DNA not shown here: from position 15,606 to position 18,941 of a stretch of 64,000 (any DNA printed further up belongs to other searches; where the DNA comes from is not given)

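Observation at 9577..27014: Localized array of >=22 copies of (T).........(A) across 17 kb centred on the orphan parB / HTH-coiled-coil operon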

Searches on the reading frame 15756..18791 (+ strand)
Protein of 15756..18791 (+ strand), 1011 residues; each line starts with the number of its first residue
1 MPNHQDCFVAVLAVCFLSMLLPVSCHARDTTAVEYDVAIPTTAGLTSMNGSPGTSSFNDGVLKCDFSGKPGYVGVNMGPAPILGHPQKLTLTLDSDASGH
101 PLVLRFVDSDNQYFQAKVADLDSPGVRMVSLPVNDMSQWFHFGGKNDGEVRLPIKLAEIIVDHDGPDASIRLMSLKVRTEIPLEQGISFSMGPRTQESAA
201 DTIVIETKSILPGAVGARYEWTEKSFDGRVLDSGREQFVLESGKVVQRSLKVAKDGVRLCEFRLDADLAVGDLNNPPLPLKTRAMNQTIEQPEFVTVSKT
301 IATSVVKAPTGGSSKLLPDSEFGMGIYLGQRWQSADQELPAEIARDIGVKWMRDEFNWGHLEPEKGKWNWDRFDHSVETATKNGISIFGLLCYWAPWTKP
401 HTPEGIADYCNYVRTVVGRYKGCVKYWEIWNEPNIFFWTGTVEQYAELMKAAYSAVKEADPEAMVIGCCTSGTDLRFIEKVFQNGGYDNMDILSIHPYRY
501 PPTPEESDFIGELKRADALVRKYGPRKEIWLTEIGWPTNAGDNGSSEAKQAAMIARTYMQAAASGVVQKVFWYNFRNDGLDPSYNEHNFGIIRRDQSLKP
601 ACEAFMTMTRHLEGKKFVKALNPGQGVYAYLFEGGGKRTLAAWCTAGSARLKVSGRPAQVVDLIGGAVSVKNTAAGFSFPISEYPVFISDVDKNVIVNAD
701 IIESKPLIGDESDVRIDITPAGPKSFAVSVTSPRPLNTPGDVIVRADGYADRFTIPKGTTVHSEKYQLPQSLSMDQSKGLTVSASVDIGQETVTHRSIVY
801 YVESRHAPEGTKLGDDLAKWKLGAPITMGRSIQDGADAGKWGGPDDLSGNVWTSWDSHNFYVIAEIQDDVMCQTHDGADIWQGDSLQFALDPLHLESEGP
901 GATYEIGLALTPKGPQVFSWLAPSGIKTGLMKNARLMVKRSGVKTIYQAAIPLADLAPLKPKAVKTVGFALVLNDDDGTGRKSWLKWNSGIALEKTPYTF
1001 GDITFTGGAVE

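Call 7: search_protein_families(library=pfam, proteins=[window:15756-18791:+])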
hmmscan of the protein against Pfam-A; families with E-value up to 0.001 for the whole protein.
window:15756-18791:+ (1011 aa): 6 families
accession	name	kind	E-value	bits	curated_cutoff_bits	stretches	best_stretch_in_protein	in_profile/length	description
PF06452.16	CBM9_1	-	2.4e-12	47.5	23.4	1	842-1006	27-183/185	Carbohydrate family 9 binding domain-like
PF02449.21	Glyco_hydro_42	-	1.4e-09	38.2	21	1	327-387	2-63/376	Beta-galactosidase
PF00331.26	Glyco_hydro_10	-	3.4e-07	30.2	22.1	1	338-433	27-129/311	Glycosyl hydrolase family 10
PF01229.23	Glyco_hydro_39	-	3.2e-06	26.7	26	1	413-498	135-226/472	Glycosyl hydrolases family 39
PF18989.5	DUF5722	-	5.2e-06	26.1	30.5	1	521-613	281-374/393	Family of unknown function (DUF5722)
PF11790.14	Glyco_hydro_cc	-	2.3e-05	24.5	21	1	443-579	86-214/237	Glycosyl hydrolase catalytic core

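Call 8: search_protein_families(library=padloc, proteins=[window:15756-18791:+])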
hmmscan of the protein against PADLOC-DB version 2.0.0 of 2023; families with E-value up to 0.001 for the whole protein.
window:15756-18791:+ (1011 aa): 0 families
